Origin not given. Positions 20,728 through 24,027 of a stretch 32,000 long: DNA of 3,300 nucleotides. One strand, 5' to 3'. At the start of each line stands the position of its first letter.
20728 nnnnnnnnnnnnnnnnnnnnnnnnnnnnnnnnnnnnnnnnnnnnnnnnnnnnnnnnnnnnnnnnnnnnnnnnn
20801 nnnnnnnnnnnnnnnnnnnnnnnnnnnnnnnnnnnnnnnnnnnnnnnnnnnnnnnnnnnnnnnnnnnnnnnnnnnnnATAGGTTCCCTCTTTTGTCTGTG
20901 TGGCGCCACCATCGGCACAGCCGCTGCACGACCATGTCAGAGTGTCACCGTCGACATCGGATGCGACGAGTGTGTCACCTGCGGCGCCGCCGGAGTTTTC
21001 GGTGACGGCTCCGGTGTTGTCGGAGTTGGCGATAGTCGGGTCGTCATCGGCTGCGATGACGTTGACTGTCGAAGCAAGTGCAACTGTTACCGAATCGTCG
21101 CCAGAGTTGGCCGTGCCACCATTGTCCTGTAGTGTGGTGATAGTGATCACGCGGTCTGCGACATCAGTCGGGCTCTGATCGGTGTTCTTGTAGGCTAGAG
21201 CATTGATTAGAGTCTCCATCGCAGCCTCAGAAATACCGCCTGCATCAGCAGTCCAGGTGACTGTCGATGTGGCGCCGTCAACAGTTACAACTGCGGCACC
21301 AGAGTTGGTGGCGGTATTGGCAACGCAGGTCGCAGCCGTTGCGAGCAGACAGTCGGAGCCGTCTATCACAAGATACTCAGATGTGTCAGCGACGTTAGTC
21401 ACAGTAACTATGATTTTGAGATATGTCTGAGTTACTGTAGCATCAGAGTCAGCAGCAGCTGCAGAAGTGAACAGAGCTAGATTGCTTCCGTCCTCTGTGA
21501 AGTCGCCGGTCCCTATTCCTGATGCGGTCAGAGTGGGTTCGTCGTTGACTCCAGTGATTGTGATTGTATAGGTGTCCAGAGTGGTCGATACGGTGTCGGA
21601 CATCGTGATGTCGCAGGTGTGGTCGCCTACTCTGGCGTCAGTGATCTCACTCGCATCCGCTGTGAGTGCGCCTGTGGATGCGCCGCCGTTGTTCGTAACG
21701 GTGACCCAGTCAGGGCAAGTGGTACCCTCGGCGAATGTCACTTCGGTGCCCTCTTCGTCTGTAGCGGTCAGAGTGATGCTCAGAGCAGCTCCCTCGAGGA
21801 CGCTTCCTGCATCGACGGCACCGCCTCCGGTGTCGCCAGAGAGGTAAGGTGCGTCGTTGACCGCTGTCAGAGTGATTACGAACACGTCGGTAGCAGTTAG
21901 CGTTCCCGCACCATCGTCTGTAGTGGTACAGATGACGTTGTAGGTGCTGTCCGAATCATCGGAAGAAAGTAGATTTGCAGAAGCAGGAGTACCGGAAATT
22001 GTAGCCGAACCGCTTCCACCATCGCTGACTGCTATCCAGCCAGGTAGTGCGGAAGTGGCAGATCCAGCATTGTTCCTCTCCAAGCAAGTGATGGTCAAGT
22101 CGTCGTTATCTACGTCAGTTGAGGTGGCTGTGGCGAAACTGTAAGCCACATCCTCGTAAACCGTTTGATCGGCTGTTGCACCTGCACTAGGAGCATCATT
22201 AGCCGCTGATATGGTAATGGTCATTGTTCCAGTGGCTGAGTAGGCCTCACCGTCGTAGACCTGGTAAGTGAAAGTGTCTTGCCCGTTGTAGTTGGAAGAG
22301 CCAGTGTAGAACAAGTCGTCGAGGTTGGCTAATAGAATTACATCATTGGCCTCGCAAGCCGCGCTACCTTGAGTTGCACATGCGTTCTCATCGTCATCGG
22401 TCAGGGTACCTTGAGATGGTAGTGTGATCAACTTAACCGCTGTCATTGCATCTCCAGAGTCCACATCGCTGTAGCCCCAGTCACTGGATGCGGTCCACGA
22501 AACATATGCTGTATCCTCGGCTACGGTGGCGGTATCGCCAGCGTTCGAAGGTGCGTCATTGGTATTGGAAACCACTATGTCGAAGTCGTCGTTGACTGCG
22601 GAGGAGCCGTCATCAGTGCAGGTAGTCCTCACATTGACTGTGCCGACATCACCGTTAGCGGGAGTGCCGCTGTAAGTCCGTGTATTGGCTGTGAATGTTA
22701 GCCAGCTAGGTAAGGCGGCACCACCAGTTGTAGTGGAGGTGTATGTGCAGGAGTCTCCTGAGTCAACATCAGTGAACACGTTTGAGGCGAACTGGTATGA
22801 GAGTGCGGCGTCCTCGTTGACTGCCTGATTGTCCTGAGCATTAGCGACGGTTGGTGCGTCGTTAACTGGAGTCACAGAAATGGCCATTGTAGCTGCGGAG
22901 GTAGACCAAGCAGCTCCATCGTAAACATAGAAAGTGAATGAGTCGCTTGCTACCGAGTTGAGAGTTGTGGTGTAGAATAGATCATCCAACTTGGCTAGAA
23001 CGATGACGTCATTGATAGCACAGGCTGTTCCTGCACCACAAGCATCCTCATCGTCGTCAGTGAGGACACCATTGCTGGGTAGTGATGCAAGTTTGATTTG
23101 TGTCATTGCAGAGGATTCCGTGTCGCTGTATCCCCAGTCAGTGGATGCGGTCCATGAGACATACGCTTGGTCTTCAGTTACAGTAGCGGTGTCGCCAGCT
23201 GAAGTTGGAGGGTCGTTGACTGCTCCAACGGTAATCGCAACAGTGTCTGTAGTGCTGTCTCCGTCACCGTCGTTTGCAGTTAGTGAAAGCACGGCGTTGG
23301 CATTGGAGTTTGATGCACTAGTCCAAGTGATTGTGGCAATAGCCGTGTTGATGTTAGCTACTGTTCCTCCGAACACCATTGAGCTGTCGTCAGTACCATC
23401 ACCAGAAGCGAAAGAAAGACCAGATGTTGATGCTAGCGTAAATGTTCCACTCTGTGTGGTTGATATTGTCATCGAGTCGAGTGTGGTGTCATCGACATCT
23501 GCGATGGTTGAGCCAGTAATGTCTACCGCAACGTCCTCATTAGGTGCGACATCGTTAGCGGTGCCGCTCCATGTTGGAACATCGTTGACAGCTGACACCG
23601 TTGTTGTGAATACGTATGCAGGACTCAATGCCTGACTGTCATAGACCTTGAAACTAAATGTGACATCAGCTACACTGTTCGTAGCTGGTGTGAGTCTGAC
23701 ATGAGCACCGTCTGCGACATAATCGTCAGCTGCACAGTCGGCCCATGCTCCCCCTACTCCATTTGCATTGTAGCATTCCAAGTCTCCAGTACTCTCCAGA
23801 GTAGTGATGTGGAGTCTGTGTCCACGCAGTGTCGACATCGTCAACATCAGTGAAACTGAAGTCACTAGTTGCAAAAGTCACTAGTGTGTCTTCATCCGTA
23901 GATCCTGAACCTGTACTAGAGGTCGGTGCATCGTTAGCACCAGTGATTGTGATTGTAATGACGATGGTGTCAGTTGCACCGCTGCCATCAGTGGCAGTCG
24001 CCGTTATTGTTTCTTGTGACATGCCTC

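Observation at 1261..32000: Island-level view: three adjacent TSP3-stalk surface proteins with three different membrane attachments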

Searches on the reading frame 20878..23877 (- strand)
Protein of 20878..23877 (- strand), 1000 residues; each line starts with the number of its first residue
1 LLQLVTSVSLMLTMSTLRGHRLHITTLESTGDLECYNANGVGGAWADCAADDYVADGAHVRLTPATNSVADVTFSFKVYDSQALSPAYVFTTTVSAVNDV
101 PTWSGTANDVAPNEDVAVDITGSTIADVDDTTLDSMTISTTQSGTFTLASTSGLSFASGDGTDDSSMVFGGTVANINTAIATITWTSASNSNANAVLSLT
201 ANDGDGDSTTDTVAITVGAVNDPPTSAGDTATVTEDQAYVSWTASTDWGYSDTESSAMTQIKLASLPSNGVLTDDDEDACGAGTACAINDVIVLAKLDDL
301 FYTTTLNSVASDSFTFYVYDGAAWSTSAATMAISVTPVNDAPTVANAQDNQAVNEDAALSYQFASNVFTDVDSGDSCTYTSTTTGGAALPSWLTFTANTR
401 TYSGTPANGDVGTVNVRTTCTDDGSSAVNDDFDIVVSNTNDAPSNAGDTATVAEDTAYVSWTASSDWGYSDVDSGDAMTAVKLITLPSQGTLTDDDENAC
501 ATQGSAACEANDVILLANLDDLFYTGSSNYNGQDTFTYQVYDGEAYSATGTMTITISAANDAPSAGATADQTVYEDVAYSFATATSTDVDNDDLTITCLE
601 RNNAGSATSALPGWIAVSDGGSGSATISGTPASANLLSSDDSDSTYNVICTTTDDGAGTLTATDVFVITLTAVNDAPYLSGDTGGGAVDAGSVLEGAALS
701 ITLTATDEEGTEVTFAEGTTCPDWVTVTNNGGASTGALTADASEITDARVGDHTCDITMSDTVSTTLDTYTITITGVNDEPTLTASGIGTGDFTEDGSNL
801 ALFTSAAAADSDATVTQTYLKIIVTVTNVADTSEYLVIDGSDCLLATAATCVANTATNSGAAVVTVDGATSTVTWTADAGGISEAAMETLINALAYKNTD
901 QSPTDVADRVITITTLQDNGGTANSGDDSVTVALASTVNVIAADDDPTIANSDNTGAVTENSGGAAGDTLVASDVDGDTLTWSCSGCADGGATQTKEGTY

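Call 12: search_protein_families(library=pfam, proteins=[window:20878-23877:-], max_evalue=0.01)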
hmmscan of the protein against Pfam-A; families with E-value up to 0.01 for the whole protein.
window:20878-23877:- (1000 aa): 5 families
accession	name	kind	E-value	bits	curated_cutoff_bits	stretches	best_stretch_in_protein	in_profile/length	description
PF17803.7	Cadherin_4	-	1.5e-23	83.6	25.1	4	212-276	2-65/71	Bacterial cadherin-like domain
PF05345.18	He_PIG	-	1.7e-14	54.5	24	1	341-436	1-95/96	Putative Ig domain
PF17963.7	Big_9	-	3.2e-13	50.8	23.6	2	440-555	1-89/89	Bacterial Ig domain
PF17892.7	Cadherin_5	-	4.7e-07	30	26.5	1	522-556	63-97/98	Cadherin-like domain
PF16184.11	Cadherin_3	-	0.00058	20.3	25.5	0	471-556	28-106/106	Cadherin-like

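Call 103: search_protein_families(library=ncbifam, proteins=[window:20878-23877:-], max_evalue=0.001)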
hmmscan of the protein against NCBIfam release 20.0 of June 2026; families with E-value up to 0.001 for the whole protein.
window:20878-23877:- (1000 aa): 2 families
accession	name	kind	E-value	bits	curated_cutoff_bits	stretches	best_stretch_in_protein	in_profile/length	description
NF012211.1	tand_rpt_95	domain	1.2e-25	89.3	90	3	507-568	35-96/98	tandem-95 repeat protein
NF038112.1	myxo_dep_M36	subfamily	3.7e-09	34.3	1500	2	529-814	1255-1506/1604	myxosortase-dependent M36 family metallopeptidase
